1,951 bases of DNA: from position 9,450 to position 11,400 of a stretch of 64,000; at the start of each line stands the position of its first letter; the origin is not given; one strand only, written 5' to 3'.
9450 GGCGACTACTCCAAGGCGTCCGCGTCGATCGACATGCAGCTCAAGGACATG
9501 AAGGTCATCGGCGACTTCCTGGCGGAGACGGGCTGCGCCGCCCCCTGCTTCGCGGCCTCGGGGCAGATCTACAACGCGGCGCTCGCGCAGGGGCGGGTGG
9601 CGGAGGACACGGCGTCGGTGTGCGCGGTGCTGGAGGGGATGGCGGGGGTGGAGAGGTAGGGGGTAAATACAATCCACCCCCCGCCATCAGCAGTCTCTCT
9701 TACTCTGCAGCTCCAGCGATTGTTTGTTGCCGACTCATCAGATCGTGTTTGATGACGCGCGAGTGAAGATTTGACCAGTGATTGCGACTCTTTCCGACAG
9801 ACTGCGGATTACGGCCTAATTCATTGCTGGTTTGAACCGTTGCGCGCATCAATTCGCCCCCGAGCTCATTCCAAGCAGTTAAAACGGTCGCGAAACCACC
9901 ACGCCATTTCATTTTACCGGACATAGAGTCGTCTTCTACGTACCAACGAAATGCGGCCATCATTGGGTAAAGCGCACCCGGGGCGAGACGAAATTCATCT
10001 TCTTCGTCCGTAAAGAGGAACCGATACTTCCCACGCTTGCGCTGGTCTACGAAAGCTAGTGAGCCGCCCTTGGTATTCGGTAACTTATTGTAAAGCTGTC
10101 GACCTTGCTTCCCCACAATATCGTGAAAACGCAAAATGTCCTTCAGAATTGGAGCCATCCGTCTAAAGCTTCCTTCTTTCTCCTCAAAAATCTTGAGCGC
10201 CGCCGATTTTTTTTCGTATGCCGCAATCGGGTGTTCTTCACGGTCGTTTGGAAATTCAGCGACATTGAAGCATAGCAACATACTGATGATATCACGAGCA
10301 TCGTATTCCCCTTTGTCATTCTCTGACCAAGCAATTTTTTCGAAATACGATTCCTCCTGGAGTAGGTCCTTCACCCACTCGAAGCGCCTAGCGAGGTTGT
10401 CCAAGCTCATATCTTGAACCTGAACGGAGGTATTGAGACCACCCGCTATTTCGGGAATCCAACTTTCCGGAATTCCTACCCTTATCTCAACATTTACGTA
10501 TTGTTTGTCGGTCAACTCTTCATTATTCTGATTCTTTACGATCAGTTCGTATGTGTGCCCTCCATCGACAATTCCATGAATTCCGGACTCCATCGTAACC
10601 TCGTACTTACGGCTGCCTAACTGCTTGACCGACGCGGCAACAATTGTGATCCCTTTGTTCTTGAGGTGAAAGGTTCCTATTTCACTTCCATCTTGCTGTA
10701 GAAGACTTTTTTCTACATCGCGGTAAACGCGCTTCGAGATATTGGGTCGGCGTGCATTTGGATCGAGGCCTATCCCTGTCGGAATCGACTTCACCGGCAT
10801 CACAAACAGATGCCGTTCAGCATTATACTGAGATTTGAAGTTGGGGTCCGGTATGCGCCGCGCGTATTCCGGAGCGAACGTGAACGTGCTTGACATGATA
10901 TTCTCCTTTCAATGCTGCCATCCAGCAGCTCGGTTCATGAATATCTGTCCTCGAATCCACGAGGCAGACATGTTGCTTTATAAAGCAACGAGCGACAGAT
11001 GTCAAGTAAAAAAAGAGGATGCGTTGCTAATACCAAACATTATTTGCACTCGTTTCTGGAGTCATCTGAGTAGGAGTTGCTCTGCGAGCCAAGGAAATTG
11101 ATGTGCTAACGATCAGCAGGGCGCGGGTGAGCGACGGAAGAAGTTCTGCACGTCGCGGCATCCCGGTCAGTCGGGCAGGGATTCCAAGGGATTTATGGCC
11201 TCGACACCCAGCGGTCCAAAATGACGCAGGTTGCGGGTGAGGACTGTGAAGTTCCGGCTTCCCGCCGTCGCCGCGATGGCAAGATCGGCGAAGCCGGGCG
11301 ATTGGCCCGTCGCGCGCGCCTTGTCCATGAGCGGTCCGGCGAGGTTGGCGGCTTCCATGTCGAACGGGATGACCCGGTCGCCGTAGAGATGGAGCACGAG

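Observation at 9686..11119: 1.4-kb low-GC insertion carrying a solitary AIPR-like gene: candidate uncharacterised single-gene anti-phage module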

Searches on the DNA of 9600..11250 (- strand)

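Call 41: search_rna_families(source=window, start=9600, end=11250, threshold=evalue, max_evalue=10)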
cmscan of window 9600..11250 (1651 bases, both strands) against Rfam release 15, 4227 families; matches with E-value up to 10: 5.
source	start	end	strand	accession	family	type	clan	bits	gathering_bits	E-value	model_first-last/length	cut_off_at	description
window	9638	9688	-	RF03261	mir-1759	Gene; miRNA;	-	21.3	58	0.57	1-75/75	no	mir-1759 microRNA precursor family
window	9631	9691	-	RF03778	mir-483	Gene; miRNA;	-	20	60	1.2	1-75/75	no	mir-483 microRNA precursor family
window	9632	9695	+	RF03778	mir-483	Gene; miRNA;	-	18.8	60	2.3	1-75/75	no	mir-483 microRNA precursor family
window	9638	9693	-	RF03446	mir-2954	Gene; miRNA;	-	17.1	96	4.8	1-63/63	no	mir-2954 microRNA precursor family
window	9639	9687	-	RF03253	mir-4654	Gene; miRNA;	-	16.7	87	7.5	1-76/76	no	mir-4654 microRNA precursor family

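Call 54: build_rna_model(alignment_id=A3, structure=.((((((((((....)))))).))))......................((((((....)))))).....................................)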
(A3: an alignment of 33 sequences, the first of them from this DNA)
Model R1 built from alignment A3 (33 sequences, 101 columns); structure: as given.
model positions 76; base pairs 16; branch points 1; effective number of sequences 33; information 0.701 bits per position. Calibrated on 0.2 Mb of random sequence (short: E-values are rough).
structure used (alignment columns):
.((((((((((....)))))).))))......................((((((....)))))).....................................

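Call 55: search_with_rna_model(model_id=R1, sources=[window, L003, L005, L006, L007, L008, L009, L010, L011, L012, L013, L014, L015, L016, L017, L018, L019, L020, L021, L022, L023, L024, L025, L026, L027, L028, L029, L030, L031, L032, L033, L034, L035, L036, L037, L038, L039, L040, L041, L042, L043, L044, L045, L046, L047, L048, L049, L050, L051, L052, L053, L054, L055, L056, L057, L058, L059, L060, L061, L062, L063, L064, L065, L066, L067, L068, L069, L070, L071, L072, L073, L074, L075, L076, L077, L078], max_evalue=1, make_alignment=true)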
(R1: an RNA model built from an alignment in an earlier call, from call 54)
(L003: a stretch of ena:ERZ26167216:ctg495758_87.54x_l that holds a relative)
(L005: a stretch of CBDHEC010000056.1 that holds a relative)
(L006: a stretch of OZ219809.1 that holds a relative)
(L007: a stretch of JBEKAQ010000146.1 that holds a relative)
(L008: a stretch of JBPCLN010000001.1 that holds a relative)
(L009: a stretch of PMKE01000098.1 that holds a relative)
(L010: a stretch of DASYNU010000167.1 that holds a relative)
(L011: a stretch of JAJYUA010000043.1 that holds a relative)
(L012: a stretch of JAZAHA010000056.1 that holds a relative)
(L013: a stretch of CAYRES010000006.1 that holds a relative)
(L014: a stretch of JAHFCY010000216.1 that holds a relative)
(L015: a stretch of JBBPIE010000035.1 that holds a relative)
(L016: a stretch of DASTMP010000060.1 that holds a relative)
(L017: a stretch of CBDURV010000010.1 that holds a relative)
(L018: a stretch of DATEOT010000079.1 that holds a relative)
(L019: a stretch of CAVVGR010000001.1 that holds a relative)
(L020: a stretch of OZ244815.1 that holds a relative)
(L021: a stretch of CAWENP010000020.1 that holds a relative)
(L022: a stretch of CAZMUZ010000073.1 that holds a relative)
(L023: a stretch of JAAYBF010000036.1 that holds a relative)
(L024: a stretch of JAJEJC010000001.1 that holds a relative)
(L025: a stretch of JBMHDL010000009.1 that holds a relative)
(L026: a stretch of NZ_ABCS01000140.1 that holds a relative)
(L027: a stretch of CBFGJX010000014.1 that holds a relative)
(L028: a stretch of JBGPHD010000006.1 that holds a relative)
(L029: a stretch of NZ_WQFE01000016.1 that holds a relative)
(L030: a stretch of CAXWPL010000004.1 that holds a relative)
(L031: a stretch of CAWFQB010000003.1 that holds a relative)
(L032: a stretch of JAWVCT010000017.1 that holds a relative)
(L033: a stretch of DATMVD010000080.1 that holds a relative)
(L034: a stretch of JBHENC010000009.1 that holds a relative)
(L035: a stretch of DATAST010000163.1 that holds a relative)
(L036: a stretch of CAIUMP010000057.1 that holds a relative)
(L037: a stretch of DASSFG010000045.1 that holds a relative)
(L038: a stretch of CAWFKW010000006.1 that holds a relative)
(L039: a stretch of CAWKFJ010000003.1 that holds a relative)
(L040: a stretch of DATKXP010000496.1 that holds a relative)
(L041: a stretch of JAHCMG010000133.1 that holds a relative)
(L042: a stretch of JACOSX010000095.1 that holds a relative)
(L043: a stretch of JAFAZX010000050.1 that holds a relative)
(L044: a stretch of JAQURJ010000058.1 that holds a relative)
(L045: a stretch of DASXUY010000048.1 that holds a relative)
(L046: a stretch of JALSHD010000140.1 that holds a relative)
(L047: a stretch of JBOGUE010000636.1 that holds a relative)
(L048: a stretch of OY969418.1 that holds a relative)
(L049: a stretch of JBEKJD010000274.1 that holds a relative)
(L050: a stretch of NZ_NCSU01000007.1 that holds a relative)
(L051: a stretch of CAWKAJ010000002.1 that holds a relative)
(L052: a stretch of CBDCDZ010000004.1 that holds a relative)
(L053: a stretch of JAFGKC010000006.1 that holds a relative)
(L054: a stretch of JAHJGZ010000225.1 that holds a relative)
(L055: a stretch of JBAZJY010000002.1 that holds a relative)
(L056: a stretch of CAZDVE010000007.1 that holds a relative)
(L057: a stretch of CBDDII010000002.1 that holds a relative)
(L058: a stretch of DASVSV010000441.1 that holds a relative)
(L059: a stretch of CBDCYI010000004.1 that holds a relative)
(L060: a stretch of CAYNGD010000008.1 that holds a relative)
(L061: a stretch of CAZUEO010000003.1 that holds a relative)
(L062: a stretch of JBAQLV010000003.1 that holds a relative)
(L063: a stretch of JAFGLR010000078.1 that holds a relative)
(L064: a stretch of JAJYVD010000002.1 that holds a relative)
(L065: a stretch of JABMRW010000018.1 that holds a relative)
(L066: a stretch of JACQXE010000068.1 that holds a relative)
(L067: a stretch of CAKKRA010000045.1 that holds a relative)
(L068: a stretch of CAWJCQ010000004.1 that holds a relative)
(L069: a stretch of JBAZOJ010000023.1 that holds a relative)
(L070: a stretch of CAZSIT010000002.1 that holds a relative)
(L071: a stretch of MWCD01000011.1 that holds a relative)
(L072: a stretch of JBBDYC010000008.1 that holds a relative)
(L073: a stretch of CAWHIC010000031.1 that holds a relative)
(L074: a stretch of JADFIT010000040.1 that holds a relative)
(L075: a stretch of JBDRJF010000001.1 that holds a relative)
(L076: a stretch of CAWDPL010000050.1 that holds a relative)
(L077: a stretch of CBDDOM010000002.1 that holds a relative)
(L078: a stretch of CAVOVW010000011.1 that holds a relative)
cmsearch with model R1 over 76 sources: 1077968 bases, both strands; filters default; matches with E-value up to 1: 71.
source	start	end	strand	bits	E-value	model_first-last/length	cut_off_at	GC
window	10894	10968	-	68.9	1.1e-14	1-76/76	no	0.48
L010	7927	8000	+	67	3.4e-14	1-76/76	no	0.46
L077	7929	8003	+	64.3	1.7e-13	1-76/76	no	0.53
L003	5929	6003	+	63.4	2.8e-13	1-76/76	no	0.49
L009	7926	7997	+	60.4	1.7e-12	1-76/76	no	0.61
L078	7879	7949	+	58.3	5.9e-12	1-76/76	no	0.54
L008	2989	3070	+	57.9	7.6e-12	1-76/76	no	0.63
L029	7572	7646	+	57.8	8.1e-12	1-76/76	no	0.56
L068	7918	7994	+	56.5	1.8e-11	1-76/76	no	0.62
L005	7929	8003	+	56.4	1.9e-11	1-76/76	no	0.59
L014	1794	1862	+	56.1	2.2e-11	1-76/76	no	0.54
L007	439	510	+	55.6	2.9e-11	1-76/76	no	0.54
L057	6167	6241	+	55.6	3e-11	1-76/76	no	0.56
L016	7909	7991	+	54.9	4.4e-11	1-76/76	no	0.46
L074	7915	7991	+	54.3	6.6e-11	1-76/76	no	0.6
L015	7921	7997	+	53.1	1.3e-10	1-76/76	no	0.56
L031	7929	8000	+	52.3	2.1e-10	1-76/76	no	0.42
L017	1110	1183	+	52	2.5e-10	1-76/76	no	0.62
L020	7888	7967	+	51.8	2.8e-10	1-76/76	no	0.45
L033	7928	8003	+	51.3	3.9e-10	1-76/76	no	0.54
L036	7932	8000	+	49.4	1.1e-09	1-76/76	no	0.43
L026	3113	3191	+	49.1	1.4e-09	1-76/76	no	0.61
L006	7916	7991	+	48.5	2e-09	1-76/76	no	0.62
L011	2270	2340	+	48.1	2.6e-09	1-76/76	no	0.55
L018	7910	7988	+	47.4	3.9e-09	1-76/76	no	0.65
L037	7929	8003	+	47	5e-09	1-76/76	no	0.56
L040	2732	2810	+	45.5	1.2e-08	1-76/76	no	0.58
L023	7905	7979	+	44.7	1.9e-08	1-76/76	no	0.63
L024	7929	8003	+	43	5.1e-08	1-76/76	no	0.56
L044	1496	1562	+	42.9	5.5e-08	1-76/76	no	0.43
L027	7897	7973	+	42.4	7.3e-08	1-76/76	no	0.52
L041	3660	3734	+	41.8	1e-07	1-76/76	no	0.63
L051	7902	7973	+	41.2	1.5e-07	1-76/76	no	0.44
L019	7922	7994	+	41.2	1.5e-07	1-76/76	no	0.51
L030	7936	8006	+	37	1.8e-06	1-76/76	no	0.63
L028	7929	8003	+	36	3.4e-06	1-76/76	no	0.69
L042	7058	7133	+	34.1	1e-05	1-76/76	no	0.46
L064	7800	7869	+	34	1.1e-05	1-76/76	no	0.46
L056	7767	7837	+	34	1.1e-05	1-76/76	no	0.49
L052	7905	7973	+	33.8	1.2e-05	1-76/76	no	0.43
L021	7928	8000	+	33.1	1.9e-05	1-76/76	no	0.55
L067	293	361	+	32.8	2.2e-05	1-76/76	no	0.38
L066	7803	7866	+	32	3.5e-05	1-76/76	no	0.5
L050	7890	7964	+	31.1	6e-05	1-76/76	no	0.49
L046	7922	7997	+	31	6.4e-05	1-76/76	no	0.47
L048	7896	8000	+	31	6.5e-05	1-76/76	no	0.47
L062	7809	7870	+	28.4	0.0003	1-76/76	no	0.52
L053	1398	1462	+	27.9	0.00041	1-76/76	no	0.45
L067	171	234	+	27.5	0.00053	1-76/76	no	0.48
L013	7924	8003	+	27.3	0.00058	1-76/76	no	0.59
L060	7909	7976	+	27.2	0.00063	1-76/76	no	0.44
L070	7813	7870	+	26.6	0.00088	1-76/76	no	0.55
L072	7917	7997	+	26.1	0.0012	1-76/76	no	0.56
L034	7957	8000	+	26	0.0012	1-76/76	no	0.45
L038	7927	8003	+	25.8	0.0014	1-76/76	no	0.35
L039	7927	8000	+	25.6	0.0016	1-76/76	no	0.49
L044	1367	1437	+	25.5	0.0017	1-76/76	no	0.39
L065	619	689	+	25.4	0.0017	1-76/76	no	0.42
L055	7745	7821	+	25.2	0.002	1-76/76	no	0.52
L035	7925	7994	+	24.7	0.0026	1-76/76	no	0.44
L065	504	568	+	24.7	0.0027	1-76/76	no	0.57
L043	7927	8000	+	24.6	0.0029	1-76/76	no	0.47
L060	7794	7860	+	23.8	0.0047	1-76/76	no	0.55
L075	7908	7964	+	22.1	0.013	1-76/76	no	0.4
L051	7788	7851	+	21.7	0.016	1-76/76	no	0.5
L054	131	192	+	19.7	0.052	1-76/76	no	0.4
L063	1678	1741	+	19.2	0.07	1-76/76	no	0.5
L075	7780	7839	+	19.1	0.076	1-76/76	no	0.5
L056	7896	7964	+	17.9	0.15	1-76/76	no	0.41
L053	1284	1341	+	17.4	0.21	1-76/76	no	0.43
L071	7893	7958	+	15.8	0.54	1-76/76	no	0.47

Alignment A4: 71 matches aligned to the model, 152 columns, each read 5' to 3' on its own strand. Consensus structure (alignment columns), stored with it:
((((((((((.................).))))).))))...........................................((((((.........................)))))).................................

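Call 80: search_with_rna_model(model_id=R1, sources=[L079, L080, L081, L082, L083, L084, L085], max_evalue=10, filters=off)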
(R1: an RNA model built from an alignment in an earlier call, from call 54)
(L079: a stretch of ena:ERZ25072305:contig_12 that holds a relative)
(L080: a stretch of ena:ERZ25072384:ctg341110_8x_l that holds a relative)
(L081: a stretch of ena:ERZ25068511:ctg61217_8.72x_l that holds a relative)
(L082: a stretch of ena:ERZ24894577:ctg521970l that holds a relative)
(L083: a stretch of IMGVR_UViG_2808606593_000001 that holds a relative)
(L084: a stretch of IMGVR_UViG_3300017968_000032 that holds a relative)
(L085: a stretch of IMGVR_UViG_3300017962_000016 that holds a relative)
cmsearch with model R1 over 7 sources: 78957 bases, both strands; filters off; matches with E-value up to 10: 31.
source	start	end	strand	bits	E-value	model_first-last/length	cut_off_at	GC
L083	5930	6003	+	42.5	5.1e-09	1-76/76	no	0.59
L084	5949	6003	+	18.6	0.0073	1-76/76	no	0.35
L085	5949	6003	+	18.6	0.0073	1-76/76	no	0.35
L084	8415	8501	-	10.6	0.83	1-76/76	no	0.4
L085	8415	8501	-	10.6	0.83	1-76/76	no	0.4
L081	7671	7758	+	10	1.2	1-76/76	no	0.51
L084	9001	9082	-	9.5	1.6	1-76/76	no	0.39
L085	9001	9082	-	9.5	1.6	1-76/76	no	0.39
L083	4493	4508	+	9.5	1.6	5-20/76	no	0.81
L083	13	35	-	8.7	2.6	2-24/76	no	0.7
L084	4650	4731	-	8.6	2.8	1-76/76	no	0.49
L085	4650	4731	-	8.6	2.8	1-76/76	no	0.49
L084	11302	11395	-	8.4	3.1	1-76/76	no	0.4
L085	11248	11341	-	8.4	3.1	1-76/76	no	0.4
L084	5504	5554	-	8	3.8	1-76/76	no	0.31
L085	5504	5554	-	8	3.8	1-76/76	no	0.31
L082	9666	9681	+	7.8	4.6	39-54/76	no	0.81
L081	9789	9883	-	7.6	5.1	1-76/76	no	0.59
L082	1953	1977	+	7.6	5.1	1-25/76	no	0.84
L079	5757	5815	+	7.5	5.2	1-76/76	no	0.61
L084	1179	1256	-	7.2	6.3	1-76/76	no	0.35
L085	1179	1256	-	7.2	6.3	1-76/76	no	0.35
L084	3482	3536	-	7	7.1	1-76/76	no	0.44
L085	3482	3536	-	7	7.1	1-76/76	no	0.44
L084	11080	11148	-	6.8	7.9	1-76/76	no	0.39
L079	2974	2985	-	6.8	7.9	41-52/76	no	0.92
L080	2974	2985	-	6.8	7.9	41-52/76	no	0.92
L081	2974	2985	-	6.8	7.9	41-52/76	no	0.92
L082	2974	2985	-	6.8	7.9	41-52/76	no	0.92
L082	4827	4842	+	6.7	8.7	39-54/76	no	0.88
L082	7821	7898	+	6.4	10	1-76/76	no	0.73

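Call 105: search_with_rna_model(model_id=R1, sources=[L086, L087, L088, L089, L090, L091], max_evalue=1, filters=off)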
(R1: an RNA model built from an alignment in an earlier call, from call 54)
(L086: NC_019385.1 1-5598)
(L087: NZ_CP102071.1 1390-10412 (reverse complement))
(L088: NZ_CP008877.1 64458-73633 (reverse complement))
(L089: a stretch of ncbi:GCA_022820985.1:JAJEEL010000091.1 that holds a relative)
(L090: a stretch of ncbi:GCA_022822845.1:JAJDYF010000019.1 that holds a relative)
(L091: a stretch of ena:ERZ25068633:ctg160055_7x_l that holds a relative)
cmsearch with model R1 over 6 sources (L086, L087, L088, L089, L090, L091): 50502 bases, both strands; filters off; matches with E-value up to 1: 3.
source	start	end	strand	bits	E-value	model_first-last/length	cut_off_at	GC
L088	4759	4823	+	11.8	0.27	1-76/76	no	0.32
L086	4633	4739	+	11.5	0.31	1-76/76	no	0.34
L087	3426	3492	+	10.4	0.62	1-76/76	no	0.33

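Call 107: search_rna_families(sources=[L060, L064, L067, L044], threshold=evalue, max_evalue=1)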
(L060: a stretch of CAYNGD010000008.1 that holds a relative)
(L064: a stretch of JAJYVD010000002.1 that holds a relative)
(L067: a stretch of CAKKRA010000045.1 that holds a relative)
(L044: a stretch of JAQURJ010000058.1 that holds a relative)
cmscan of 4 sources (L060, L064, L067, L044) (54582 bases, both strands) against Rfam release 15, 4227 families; matches with E-value up to 1: 3.
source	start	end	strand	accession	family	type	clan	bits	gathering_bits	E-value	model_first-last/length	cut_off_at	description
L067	8594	8667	+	RF00005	tRNA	Gene; tRNA;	CL00001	65.8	29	3.9e-12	1-71/71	no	tRNA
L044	3813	3895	+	RF00005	tRNA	Gene; tRNA;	CL00001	57.8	29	6e-10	1-71/71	no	tRNA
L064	12319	12419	-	RF03531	n00280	Gene; sRNA;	-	43.4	65.2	0.00069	1-101/101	no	Clostridioides difficile sRNA included into helicase gene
